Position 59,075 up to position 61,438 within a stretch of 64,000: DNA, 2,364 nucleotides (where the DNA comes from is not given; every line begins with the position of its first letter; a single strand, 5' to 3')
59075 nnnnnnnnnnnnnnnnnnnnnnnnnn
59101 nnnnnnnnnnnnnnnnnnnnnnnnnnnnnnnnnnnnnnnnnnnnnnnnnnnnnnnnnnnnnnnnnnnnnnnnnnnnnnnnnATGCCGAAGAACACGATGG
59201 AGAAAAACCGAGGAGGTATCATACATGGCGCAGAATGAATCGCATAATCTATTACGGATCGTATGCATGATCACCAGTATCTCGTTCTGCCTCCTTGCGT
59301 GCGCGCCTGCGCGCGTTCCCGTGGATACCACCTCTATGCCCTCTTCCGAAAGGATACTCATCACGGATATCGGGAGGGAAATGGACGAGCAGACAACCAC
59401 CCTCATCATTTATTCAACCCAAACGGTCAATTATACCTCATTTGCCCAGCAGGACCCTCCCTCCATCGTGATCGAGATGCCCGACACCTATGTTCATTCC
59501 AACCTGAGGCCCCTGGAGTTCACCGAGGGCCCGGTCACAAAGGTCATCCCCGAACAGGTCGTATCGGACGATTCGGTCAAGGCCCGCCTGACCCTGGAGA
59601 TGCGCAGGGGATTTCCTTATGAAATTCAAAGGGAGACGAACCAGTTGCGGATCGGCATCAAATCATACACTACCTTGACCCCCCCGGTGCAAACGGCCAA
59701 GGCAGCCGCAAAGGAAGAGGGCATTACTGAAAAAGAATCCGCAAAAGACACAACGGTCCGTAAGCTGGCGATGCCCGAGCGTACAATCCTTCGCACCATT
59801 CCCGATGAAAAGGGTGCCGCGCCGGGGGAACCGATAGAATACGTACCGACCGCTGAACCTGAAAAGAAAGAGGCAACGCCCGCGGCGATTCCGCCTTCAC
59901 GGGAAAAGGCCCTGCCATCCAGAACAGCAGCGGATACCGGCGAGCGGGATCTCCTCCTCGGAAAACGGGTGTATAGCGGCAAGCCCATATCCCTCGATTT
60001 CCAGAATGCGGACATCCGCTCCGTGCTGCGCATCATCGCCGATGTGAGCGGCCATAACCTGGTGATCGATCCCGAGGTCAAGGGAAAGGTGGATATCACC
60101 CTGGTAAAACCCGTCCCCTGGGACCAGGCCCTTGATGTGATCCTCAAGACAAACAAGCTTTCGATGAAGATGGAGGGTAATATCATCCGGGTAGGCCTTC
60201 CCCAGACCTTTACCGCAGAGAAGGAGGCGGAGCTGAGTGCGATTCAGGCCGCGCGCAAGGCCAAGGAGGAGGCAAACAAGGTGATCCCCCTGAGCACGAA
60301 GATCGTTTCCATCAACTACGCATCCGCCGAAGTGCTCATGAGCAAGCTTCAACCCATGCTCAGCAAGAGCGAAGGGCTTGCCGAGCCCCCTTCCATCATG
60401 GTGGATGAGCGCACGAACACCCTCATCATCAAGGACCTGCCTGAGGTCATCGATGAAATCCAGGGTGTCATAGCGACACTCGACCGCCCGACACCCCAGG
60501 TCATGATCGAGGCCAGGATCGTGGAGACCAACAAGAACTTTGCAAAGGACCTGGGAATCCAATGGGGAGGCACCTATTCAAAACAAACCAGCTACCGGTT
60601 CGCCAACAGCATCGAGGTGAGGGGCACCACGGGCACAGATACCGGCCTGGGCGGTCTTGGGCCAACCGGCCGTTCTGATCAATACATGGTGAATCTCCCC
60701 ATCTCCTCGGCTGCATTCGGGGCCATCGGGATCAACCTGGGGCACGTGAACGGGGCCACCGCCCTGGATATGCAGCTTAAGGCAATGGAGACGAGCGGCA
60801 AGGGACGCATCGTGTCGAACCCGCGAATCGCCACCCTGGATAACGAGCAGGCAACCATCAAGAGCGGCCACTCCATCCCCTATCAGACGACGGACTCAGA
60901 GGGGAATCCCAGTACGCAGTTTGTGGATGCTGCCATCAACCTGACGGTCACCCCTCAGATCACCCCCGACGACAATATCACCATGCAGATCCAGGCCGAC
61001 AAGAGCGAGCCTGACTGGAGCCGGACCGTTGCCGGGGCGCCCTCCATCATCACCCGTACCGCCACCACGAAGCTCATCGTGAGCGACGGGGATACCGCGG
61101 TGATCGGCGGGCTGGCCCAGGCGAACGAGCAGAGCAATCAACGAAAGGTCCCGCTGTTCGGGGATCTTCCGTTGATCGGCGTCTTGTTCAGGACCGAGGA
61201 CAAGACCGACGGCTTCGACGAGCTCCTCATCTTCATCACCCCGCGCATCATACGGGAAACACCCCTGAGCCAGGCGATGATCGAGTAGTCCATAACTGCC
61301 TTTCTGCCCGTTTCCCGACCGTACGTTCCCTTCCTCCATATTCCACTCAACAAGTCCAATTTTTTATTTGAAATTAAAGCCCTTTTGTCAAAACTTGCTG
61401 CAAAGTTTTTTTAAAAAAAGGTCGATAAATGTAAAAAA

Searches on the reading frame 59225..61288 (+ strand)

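Call 5: search_protein_families(library=pfam, proteins=[window:59225-61288:+], max_evalue=0.01)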
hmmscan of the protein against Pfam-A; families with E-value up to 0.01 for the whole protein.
window:59225-61288:+ (687 aa): 5 families
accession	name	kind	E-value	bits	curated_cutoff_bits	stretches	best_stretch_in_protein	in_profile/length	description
PF00263.26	Secretin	-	7.1e-50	169.3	27.5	1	520-677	1-169/169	Bacterial type II and III secretion system protein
PF21305.2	type_II_gspD_N0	-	2.9e-13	49.9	27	1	257-309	1-53/71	GspD-like, N0 domain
PF03958.22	Secretin_N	-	2e-12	47.6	28.2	1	358-425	1-69/69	Bacterial type II/III secretion system short domain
PF07660.19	STN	-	1.9e-07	31.2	28.4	1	278-324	2-50/52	Secretin and TonB N terminus short domain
PF11741.13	AMIN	-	2.9e-06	27.8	20.5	1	52-140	6-96/101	AMIN domain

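Call 6: search_protein_families(library=ncbifam, proteins=[window:59225-61288:+], max_evalue=0.01)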
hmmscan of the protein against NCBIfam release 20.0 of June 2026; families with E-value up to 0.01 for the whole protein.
window:59225-61288:+ (687 aa): 9 families
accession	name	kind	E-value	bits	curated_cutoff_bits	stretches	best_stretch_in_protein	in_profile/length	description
TIGR02515.1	IV_pilus_PilQ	subfamily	2.6e-125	418.8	284.35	1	252-676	1-427/428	type IV pilus secretin PilQ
TIGR02517.1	type_II_gspD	equivalog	2.2e-76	257.6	351.35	2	390-680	302-594/600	type II secretion system secretin GspD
NF010083.0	PRK13568.1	equivalog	1.4e-75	254.6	554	1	248-677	21-418/419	DNA uptake porin HofQ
NF007851.2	PRK10560.1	exception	2.8e-55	187.8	598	1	253-677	22-410/412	DNA uptake porin HofQ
TIGR02516.1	type_III_yscC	equivalog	1.9e-41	142.1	238.45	1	380-677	190-462/463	type III secretion system outer membrane ring subunit SctC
TIGR02519.1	pilus_MshL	equivalog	1.5e-36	125.9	250.2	1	392-676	2-290/290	pilus (MSHA type) biogenesis protein MshL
NF011873.0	PRK15346.1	equivalog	4.2e-25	88.4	524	2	514-661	329-479/499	EscC/YscC/HrcC family type III secretion system outer membrane ring protein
NF042912.1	Amuc_1098_fam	equivalog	9.6e-20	70.2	750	1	609-676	729-796/805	Amuc_1098 family type IV pilus outer membrane protein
TIGR02520.1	pilus_B_mal_scr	equivalog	2.7e-12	46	287.65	1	363-642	216-484/513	PilN family type IVB pilus formation outer membrane protein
